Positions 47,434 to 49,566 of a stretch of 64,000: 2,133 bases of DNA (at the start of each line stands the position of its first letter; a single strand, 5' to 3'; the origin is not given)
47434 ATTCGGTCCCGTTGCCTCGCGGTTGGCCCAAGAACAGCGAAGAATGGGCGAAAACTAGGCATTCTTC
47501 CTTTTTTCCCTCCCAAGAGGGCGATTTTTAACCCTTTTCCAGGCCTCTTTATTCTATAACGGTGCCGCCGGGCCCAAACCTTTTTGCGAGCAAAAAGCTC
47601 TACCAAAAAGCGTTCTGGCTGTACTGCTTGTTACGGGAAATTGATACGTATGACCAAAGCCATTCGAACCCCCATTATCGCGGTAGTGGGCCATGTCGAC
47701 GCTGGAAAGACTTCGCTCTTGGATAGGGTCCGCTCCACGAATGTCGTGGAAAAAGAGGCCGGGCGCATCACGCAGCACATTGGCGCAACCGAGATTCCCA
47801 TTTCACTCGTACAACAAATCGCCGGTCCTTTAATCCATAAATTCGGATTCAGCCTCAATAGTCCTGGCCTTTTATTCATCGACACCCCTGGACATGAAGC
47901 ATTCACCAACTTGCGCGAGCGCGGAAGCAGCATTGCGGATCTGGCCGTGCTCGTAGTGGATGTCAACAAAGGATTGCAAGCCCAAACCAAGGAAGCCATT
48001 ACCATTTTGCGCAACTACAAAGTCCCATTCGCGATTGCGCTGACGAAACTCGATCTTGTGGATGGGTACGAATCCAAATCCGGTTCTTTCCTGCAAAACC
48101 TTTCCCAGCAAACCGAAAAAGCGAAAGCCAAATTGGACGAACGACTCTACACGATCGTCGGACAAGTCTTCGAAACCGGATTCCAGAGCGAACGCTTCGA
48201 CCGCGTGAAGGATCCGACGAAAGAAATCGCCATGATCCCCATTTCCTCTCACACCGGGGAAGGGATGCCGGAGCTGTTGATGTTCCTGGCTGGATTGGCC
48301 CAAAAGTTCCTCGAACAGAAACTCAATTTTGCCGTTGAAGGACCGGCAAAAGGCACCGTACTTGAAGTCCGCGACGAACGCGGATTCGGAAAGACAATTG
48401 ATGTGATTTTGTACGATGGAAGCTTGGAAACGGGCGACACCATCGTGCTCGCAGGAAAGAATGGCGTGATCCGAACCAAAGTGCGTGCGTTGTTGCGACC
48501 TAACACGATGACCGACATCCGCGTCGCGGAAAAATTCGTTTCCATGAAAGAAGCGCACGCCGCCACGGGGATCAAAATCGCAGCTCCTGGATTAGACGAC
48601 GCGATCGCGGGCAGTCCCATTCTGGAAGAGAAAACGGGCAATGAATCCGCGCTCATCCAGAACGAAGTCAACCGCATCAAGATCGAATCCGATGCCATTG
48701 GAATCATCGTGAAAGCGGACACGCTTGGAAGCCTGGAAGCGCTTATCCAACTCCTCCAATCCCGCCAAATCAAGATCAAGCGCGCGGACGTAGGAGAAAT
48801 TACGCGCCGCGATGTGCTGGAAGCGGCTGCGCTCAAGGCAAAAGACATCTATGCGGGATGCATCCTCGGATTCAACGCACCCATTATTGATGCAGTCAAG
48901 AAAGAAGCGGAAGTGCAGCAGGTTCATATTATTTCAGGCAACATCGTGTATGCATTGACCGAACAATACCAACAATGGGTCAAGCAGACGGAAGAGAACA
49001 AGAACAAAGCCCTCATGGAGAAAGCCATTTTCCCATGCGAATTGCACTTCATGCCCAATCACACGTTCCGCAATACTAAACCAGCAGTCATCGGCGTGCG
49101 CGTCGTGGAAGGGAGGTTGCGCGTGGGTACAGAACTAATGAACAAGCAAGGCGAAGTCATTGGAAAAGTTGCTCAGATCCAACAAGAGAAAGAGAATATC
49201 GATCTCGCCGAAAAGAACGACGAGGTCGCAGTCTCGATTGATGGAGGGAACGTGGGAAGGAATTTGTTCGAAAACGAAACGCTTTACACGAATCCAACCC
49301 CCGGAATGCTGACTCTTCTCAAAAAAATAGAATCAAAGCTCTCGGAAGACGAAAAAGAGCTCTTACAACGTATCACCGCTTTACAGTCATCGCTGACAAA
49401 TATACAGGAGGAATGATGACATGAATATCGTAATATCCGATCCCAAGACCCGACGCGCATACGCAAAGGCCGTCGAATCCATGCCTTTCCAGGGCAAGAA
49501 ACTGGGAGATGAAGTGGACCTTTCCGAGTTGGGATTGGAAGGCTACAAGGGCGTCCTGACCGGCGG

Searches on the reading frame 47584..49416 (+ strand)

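Call 48: search_protein_families(library=pfam, proteins=[window:47584-49416:+], max_evalue=0.001)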
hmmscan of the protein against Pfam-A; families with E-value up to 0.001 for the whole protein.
window:47584-49416:+ (610 aa): 8 families
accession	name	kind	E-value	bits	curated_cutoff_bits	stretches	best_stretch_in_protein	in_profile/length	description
PF00009.33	GTP_EFTU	-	4.9e-32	111.5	26.5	1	30-238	4-185/188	Elongation factor Tu GTP binding domain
PF14578.12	GTP_EFTU_D4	-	7.6e-24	83.9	23.8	1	484-568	2-86/86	Elongation factor Tu domain 4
PF11987.13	IF-2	-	9e-19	68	27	1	352-462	6-116/117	Translation-initiation factor 2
PF03144.31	GTP_EFTU_D2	-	2e-12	47.8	30.3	1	269-346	1-72/73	Elongation factor Tu domain 2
PF01926.29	MMR_HSR1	-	6.6e-08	33.1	21.9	1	32-155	2-113/113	50S ribosome-binding GTPase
PF22042.2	EF-G_D2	-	0.00016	22.2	27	0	254-304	1-44/84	Elongation factor G domain 2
PF03029.23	ATP_bind_1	-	0.00017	21.9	27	0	95-232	92-231/240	Conserved hypothetical ATP binding protein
PF00350.29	Dynamin_N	-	0.00045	20.7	27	0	32-65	1-34/168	Dynamin family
